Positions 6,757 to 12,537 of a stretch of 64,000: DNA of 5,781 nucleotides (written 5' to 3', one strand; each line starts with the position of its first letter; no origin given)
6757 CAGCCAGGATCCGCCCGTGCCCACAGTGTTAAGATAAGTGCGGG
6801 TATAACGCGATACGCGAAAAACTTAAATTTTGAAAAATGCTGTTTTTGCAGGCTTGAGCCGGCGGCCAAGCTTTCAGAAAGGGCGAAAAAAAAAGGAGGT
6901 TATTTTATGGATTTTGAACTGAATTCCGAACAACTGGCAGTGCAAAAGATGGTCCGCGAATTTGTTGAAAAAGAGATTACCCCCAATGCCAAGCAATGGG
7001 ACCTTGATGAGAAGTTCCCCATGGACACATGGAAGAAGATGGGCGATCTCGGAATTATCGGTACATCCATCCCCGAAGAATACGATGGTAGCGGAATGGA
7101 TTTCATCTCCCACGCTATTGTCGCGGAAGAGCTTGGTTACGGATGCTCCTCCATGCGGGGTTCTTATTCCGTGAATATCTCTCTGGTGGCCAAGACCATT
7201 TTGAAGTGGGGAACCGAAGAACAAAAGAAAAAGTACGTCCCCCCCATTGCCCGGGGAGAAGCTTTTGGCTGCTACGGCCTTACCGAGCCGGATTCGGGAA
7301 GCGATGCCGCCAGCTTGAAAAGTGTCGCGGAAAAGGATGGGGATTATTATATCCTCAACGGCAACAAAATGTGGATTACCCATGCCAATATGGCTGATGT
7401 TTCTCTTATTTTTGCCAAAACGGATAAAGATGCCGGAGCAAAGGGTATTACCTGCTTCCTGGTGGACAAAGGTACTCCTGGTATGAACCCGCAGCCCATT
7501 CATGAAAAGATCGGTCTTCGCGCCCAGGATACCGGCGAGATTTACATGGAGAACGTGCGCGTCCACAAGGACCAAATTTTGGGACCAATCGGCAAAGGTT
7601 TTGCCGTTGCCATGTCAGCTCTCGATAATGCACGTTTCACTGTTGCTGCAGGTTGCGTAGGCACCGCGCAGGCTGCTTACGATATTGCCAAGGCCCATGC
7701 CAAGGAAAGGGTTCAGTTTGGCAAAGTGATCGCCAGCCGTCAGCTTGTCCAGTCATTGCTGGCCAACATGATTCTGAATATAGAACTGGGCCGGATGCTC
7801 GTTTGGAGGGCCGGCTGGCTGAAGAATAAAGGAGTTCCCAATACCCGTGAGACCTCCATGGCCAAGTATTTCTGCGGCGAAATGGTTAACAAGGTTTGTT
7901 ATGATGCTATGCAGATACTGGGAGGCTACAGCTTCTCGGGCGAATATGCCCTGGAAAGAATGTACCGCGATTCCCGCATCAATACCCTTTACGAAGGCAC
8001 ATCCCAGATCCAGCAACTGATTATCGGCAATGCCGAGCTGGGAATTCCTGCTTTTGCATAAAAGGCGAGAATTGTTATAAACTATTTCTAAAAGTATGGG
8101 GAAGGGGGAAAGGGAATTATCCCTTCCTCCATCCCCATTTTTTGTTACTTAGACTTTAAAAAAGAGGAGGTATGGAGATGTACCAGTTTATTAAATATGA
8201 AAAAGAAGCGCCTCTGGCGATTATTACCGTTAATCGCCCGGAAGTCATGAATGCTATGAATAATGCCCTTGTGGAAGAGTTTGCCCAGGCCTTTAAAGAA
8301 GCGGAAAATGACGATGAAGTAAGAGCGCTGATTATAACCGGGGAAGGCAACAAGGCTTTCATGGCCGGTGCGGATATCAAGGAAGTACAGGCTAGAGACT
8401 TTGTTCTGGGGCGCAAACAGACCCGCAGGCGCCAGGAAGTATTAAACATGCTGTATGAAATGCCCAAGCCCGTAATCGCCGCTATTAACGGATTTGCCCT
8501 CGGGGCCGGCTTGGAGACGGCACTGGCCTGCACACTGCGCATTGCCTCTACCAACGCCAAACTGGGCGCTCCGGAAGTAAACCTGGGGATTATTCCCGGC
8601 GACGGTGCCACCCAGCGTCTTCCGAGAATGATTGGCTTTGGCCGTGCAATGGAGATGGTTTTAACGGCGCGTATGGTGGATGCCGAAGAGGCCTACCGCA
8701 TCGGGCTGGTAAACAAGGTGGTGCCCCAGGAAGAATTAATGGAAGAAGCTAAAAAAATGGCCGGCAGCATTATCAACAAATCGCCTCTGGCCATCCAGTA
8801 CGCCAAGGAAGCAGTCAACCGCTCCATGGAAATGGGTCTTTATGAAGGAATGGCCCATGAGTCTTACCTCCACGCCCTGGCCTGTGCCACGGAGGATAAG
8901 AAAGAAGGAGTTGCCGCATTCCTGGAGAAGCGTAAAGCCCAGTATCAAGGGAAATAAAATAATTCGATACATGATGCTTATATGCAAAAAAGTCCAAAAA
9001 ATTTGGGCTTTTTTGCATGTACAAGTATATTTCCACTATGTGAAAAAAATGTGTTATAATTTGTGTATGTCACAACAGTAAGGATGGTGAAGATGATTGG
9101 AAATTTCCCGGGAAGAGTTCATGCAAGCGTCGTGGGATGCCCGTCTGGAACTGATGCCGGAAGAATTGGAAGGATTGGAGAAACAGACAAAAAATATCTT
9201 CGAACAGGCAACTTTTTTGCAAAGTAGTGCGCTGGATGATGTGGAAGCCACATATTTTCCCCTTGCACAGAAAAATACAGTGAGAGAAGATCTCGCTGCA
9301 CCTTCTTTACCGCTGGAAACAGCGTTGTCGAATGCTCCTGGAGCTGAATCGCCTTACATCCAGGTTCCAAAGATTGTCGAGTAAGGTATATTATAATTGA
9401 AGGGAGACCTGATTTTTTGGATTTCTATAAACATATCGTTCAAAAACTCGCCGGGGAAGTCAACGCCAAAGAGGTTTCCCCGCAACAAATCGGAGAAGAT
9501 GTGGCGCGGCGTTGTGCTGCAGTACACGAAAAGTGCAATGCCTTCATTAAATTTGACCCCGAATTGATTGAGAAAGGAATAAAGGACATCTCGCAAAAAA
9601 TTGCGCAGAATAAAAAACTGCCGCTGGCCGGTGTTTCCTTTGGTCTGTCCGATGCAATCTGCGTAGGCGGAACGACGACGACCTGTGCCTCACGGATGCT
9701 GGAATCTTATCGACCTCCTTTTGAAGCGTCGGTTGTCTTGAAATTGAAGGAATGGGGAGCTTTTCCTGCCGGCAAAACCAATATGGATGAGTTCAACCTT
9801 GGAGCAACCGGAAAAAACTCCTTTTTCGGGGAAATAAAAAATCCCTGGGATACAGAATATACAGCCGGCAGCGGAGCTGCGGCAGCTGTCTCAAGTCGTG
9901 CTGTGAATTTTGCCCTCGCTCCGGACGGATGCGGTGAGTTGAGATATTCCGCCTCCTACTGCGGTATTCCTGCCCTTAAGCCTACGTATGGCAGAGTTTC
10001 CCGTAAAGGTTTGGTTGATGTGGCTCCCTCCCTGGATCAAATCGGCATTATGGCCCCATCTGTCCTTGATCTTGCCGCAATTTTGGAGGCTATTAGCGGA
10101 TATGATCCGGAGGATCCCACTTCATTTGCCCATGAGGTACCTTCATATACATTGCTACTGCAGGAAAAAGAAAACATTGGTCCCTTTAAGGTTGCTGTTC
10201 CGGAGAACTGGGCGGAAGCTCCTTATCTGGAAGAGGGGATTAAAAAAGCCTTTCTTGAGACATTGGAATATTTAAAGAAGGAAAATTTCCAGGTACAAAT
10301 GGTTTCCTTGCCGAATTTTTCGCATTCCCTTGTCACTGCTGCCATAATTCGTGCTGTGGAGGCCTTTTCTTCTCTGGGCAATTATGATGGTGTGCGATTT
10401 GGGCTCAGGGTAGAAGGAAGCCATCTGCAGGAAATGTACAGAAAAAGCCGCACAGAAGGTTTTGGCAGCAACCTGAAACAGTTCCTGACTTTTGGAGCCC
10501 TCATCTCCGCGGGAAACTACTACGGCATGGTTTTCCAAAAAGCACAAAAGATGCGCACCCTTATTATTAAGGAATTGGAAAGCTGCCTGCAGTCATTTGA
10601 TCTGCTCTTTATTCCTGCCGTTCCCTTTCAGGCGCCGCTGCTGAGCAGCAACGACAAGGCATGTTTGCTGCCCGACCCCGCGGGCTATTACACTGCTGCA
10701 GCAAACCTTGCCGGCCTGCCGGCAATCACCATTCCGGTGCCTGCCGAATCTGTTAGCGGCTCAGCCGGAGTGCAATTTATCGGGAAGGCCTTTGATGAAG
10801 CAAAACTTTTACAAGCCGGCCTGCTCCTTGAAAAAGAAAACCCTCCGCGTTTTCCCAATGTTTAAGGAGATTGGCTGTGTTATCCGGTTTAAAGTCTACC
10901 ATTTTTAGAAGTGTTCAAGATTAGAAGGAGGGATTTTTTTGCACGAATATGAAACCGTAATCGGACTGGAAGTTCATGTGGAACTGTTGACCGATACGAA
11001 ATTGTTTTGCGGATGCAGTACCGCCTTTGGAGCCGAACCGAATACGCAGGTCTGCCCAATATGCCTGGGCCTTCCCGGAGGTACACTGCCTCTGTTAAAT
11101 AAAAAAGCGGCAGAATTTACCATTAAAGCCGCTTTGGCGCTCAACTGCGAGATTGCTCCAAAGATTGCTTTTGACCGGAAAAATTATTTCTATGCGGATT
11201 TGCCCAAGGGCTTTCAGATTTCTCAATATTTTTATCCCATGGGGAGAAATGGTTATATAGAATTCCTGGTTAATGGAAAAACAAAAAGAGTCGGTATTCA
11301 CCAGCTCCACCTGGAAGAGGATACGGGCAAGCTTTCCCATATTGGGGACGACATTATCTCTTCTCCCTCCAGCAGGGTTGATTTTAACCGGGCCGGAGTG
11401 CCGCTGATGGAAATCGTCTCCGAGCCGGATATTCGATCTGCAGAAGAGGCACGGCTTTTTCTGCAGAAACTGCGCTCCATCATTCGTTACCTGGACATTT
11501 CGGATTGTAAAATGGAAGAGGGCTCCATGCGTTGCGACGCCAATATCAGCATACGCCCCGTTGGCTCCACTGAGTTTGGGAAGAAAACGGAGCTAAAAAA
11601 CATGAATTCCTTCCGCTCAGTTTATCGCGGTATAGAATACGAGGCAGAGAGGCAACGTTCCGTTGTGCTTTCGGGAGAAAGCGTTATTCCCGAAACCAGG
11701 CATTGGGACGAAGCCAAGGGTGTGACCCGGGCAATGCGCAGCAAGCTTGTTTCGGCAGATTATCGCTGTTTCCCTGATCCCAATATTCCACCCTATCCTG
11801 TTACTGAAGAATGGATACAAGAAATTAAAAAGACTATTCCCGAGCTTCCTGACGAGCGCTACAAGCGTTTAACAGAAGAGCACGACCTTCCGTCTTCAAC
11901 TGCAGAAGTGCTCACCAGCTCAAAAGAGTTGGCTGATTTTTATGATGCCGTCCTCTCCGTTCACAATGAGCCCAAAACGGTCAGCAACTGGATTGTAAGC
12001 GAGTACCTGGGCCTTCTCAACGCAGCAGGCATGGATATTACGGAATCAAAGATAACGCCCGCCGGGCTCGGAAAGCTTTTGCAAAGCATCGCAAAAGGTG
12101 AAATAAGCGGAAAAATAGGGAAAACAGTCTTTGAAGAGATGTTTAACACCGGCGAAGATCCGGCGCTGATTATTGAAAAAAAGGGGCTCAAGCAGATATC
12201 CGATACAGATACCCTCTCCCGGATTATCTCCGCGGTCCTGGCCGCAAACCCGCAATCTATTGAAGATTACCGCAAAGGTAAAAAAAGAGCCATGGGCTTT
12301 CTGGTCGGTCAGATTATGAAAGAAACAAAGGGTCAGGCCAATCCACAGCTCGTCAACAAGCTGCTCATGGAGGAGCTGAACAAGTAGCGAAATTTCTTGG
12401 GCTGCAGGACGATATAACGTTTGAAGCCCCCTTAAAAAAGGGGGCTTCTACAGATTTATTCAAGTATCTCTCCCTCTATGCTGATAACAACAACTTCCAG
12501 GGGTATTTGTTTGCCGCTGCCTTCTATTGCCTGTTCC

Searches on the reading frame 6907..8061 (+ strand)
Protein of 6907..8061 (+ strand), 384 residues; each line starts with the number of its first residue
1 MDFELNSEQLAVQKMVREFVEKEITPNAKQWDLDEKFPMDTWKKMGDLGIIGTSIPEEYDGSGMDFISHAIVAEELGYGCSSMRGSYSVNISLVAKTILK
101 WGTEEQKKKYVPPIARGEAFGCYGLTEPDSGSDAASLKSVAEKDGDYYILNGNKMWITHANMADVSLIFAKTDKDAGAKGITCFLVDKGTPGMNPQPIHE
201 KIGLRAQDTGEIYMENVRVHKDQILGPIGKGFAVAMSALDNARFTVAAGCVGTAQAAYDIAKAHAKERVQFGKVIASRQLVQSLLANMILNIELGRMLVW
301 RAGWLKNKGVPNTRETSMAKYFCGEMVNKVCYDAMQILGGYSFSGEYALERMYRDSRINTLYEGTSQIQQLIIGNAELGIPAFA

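Call 8: search_protein_families(library=pfam, proteins=[window:6907-8061:+])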
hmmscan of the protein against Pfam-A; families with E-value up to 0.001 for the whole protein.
window:6907-8061:+ (384 aa): 4 families
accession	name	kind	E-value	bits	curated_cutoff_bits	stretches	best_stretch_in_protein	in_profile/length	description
PF00441.29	Acyl-CoA_dh_1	-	1.5e-47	161.9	22.4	1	229-376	1-148/150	Acyl-CoA dehydrogenase, C-terminal domain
PF02771.21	Acyl-CoA_dh_N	-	4.7e-42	143.4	22.9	1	7-118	2-113/113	Acyl-CoA dehydrogenase, N-terminal domain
PF02770.24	Acyl-CoA_dh_M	-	4.1e-28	97.8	33.3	1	122-217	1-97/97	Acyl-CoA dehydrogenase, middle domain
PF08028.16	Acyl-CoA_dh_2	-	2e-12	48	22.7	1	245-366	2-133/134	Acyl-CoA dehydrogenase, C-terminal domain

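Call 50: search_protein_families(library=ncbifam, proteins=[window:6907-8061:+], max_evalue=1e-10)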
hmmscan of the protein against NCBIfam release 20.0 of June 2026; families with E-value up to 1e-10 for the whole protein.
window:6907-8061:+ (384 aa): 22 families
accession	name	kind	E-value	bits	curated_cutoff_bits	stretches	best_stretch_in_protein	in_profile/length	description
NF042972.1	AcrlCoAredClosAcrC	equivalog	1.8e-117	392.2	640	1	1-376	1-375/378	acryloyl-CoA reductase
NF045552.1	GlutCoADH_Des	equivalog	2.5e-111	372.6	470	1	1-380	1-382/387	glutaryl-CoA dehydrogenase Acd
NF058590.1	AcCoDHFadEBacil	equivalog_domain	3.3e-94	316.5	600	2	4-305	20-319/586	acyl-CoA dehydrogenase FadE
NF043006.1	CyhCrbnylCoADH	equivalog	3.3e-78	263.3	650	1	8-375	7-373/380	cyclohexane-1-carbonyl-CoA dehydrogenase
NF053553.1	prodigi_MBC_PigA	equivalog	1.9e-77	260.9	500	1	1-375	1-377/381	prodigiosin MBC biosynthesis dehydrogenase PigA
NF042439.1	SulpropCoADesulf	equivalog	2.4e-75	253.6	600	1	14-379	2-372/379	3-sulfinopropanoyl-CoA desulfinase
NF008997.0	PRK12341.1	equivalog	1e-73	248.6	537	1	1-374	1-373/382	acyl-CoA dehydrogenase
NF045652.1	ProlPCPDhRedW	equivalog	4.7e-72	242.9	650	1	10-373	5-369/376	L-prolyl-[peptidyl-carrier protein] dehydrogenase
NF002885.1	PRK03354.1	equivalog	1.3e-67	228.5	540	1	1-376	1-372/378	crotonobetainyl-CoA dehydrogenase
TIGR03207.1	cyc_hxne_CoA_dh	equivalog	1.9e-65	221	575.35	1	5-375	1-369/372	cyclohexanecarboxyl-CoA dehydrogenase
NF052270.1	Staph_DH_FadE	equivalog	1.5e-59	201.8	600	1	5-383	21-399/400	acyl-CoA dehydrogenase FadE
TIGR03204.1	pimC_large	equivalog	1.6e-38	132.6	623.85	1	3-368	2-364/395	pimeloyl-CoA dehydrogenase large subunit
NF007000.1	PRK09463.1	subfamily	1.7e-37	129.1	600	1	26-365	60-422/726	acyl-CoA dehydrogenase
NF009586.0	PRK13026.1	subfamily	1.7e-30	106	608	1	34-364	106-456/777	acyl-CoA dehydrogenase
NF049984.1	Rv1679_FadE16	equivalog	2.1e-28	99.6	600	1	25-383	13-371/371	Rv1679 family acyl-CoA dehydrogenase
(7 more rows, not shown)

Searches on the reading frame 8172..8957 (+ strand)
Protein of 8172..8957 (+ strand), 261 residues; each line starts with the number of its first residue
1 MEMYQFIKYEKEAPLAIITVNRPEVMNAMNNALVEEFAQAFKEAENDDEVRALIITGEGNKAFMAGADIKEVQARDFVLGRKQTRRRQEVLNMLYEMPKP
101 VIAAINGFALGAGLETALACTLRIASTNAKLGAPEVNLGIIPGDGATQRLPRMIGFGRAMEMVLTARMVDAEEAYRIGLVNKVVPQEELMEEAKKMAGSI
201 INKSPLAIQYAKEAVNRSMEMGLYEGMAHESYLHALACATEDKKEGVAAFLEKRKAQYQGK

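Call 8: search_protein_families(library=pfam, proteins=[window:8172-8957:+])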
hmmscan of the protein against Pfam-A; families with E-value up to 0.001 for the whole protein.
window:8172-8957:+ (261 aa): 2 families
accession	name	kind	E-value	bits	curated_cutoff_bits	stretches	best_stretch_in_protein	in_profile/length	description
PF00378.25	ECH_1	-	9.7e-74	248.3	27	1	11-260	2-250/251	Enoyl-CoA hydratase/isomerase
PF16113.10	ECH_2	-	5.4e-40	138.3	27.2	1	16-190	2-178/335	Enoyl-CoA hydratase/isomerase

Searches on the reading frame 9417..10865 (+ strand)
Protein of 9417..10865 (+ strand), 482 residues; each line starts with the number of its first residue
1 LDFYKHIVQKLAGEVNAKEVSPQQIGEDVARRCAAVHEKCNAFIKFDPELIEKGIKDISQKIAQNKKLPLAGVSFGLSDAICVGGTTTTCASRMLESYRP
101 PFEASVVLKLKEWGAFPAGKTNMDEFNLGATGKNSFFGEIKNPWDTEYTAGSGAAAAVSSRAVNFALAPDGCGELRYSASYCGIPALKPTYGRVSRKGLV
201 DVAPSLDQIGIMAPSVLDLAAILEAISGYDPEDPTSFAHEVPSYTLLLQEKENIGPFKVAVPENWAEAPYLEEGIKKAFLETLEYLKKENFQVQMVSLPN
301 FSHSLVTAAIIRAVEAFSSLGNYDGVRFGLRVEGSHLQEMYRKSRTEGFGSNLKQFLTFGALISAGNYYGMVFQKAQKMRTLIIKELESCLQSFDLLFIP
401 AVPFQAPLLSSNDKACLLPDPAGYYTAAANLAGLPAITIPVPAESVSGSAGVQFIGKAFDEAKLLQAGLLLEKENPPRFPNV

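Call 8: search_protein_families(library=pfam, proteins=[window:9417-10865:+])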
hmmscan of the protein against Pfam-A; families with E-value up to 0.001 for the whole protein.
window:9417-10865:+ (482 aa): 1 family
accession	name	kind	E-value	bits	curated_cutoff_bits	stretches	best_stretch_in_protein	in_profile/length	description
PF01425.27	Amidase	-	9.2e-94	315.4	27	1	29-465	6-445/445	Amidase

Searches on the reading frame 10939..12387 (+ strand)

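Call 8: search_protein_families(library=pfam, proteins=[window:10939-12387:+])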
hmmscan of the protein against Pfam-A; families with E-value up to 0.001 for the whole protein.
window:10939-12387:+ (482 aa): 2 families
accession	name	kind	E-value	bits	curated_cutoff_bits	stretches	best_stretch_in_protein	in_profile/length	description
PF02934.20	GatB_N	-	1.6e-116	388.8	23.4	1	6-294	1-277/277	GatB/GatE catalytic domain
PF02637.23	GatB_Yqey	-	6.6e-55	185.5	27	1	333-480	1-148/148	GatB domain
